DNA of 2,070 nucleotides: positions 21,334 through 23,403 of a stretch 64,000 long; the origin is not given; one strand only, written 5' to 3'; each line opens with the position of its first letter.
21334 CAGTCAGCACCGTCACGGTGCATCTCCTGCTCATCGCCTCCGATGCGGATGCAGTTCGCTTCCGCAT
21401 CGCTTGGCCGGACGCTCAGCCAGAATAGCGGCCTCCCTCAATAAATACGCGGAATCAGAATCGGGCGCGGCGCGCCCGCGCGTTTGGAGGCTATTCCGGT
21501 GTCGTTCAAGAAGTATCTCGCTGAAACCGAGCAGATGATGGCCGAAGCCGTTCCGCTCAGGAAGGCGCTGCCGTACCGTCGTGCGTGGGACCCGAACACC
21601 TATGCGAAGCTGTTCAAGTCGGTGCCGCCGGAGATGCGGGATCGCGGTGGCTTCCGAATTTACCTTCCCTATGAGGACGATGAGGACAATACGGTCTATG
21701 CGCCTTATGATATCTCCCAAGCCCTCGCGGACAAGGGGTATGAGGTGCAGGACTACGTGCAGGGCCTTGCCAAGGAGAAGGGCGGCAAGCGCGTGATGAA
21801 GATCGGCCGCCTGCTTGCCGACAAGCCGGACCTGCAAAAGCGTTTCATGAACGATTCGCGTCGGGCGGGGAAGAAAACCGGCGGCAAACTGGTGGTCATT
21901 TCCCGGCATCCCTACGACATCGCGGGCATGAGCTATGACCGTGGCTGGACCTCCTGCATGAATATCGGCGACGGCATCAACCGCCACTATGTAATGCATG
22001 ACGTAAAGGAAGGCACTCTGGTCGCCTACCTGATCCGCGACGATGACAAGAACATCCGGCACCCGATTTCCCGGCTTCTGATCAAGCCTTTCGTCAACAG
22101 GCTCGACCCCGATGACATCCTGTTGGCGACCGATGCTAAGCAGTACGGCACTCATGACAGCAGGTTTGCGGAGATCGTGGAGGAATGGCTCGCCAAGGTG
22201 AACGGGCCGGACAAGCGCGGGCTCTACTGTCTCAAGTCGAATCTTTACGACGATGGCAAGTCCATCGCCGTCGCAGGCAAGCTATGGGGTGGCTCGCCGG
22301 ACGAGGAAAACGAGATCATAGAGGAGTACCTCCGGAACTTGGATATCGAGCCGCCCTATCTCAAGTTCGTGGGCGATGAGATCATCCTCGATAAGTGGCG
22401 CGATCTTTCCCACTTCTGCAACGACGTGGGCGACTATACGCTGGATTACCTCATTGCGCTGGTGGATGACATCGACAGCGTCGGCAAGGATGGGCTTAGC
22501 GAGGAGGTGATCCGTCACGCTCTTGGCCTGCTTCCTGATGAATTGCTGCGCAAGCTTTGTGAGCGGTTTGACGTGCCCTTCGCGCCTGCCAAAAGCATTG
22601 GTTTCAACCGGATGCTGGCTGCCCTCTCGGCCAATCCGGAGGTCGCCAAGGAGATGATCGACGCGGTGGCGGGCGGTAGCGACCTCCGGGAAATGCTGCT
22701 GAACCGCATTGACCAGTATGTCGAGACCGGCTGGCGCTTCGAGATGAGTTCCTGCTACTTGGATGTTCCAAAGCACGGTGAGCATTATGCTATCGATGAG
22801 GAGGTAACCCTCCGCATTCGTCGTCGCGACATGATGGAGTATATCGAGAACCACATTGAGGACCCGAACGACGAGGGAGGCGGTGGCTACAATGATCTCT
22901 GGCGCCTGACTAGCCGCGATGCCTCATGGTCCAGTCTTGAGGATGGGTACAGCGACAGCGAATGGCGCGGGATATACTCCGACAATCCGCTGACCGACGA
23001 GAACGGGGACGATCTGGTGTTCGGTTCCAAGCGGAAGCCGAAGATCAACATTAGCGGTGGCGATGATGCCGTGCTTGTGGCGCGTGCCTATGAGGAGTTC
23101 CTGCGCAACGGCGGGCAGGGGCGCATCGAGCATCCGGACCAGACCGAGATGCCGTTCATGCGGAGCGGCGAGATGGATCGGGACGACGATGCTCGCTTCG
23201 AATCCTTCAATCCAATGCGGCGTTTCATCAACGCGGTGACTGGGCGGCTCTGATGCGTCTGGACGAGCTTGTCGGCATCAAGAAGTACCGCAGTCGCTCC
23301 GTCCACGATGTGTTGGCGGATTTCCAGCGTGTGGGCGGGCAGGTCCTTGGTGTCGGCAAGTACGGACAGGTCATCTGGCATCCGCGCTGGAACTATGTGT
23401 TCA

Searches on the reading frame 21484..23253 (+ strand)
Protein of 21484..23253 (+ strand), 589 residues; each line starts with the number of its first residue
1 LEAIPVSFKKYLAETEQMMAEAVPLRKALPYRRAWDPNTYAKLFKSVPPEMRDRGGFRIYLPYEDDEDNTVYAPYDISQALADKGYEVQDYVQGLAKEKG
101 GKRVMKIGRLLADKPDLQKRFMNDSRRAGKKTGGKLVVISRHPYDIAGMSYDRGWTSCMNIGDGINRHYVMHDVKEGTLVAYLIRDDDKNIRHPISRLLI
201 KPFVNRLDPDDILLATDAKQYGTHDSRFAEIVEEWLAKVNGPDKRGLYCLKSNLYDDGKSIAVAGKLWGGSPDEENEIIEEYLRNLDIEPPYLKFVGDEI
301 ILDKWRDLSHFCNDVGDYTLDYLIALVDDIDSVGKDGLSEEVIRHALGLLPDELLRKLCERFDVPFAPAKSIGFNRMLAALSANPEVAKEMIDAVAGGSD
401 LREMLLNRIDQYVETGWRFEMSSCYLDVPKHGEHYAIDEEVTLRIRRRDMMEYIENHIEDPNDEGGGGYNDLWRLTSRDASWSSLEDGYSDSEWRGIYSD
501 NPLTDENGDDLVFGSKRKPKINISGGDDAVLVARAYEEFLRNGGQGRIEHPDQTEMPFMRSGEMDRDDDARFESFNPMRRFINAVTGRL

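Call 13: search_protein_families(library=phrogs, proteins=[window:21484-23253:+], max_evalue=0.001)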
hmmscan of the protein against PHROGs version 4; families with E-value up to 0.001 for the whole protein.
window:21484-23253:+ (589 aa): 1 family
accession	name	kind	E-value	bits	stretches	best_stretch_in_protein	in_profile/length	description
phrog_17056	-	unknown function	7.9e-07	29.7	1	34-219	18-150/420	-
